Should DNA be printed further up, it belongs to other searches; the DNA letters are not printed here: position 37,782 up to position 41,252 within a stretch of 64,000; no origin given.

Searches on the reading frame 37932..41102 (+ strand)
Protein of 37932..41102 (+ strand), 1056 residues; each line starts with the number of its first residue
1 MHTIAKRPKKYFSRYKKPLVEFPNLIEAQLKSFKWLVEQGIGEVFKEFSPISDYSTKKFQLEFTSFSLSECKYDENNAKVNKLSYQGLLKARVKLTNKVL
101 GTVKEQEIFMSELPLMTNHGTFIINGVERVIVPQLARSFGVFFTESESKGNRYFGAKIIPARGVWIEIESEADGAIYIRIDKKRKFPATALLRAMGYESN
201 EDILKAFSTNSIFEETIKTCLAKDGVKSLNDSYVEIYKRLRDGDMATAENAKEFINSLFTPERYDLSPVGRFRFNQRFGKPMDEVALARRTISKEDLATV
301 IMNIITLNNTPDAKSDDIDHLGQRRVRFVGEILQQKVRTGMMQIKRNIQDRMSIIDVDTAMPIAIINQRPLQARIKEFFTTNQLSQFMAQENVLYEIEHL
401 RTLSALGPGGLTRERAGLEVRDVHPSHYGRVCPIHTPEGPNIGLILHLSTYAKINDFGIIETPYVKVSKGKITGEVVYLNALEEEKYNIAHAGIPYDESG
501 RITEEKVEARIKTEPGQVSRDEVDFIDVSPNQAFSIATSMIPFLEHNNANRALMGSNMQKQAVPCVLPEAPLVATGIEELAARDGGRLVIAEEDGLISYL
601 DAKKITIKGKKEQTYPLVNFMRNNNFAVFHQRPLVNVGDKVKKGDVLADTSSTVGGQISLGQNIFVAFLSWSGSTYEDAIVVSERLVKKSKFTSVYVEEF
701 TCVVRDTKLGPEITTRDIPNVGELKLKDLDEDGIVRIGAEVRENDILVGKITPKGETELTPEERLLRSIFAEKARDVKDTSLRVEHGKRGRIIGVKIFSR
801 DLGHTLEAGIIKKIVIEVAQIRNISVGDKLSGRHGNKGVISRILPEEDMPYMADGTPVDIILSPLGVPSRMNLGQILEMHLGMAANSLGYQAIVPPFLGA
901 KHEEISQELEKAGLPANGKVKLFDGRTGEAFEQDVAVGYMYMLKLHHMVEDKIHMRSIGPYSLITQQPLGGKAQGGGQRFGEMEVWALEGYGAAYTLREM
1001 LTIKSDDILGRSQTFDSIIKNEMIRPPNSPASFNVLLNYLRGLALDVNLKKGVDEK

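Call 7: search_protein_families(library=pfam, proteins=[window:37932-41102:+], max_evalue=0.01)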
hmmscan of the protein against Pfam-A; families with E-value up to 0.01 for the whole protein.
window:37932-41102:+ (1056 aa): 6 families
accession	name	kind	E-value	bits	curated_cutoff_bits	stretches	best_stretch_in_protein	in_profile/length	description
PF00562.33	RNA_pol_Rpb2_6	-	9.2e-127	423.6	23.4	1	591-974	2-373/373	RNA polymerase Rpb2, domain 6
PF04565.21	RNA_pol_Rpb2_3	-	2.3e-26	92.1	21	1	386-454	1-68/68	RNA polymerase Rpb2, domain 3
PF04560.25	RNA_pol_Rpb2_7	-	1.4e-22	80.3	32.1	1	976-1050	1-85/87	RNA polymerase Rpb2, domain 7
PF04561.19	RNA_pol_Rpb2_2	-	1.6e-21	77.3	21.7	1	145-327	9-190/190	RNA polymerase Rpb2, domain 2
PF10385.14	RNA_pol_Rpb2_45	-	1.3e-20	73.6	28.2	1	464-529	1-66/66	RNA polymerase beta subunit external 1 domain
PF04563.20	RNA_pol_Rpb2_1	-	1.3e-13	51.4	28.2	1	24-371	1-201/203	RNA polymerase beta subunit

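Call 49: find_encoding_contigs(protein=window:37932-41102:+, flank=5000, max_places=10)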
Protein window:37932-41102:+ (1056 aa): no gene with exactly this product is on record in the collection.
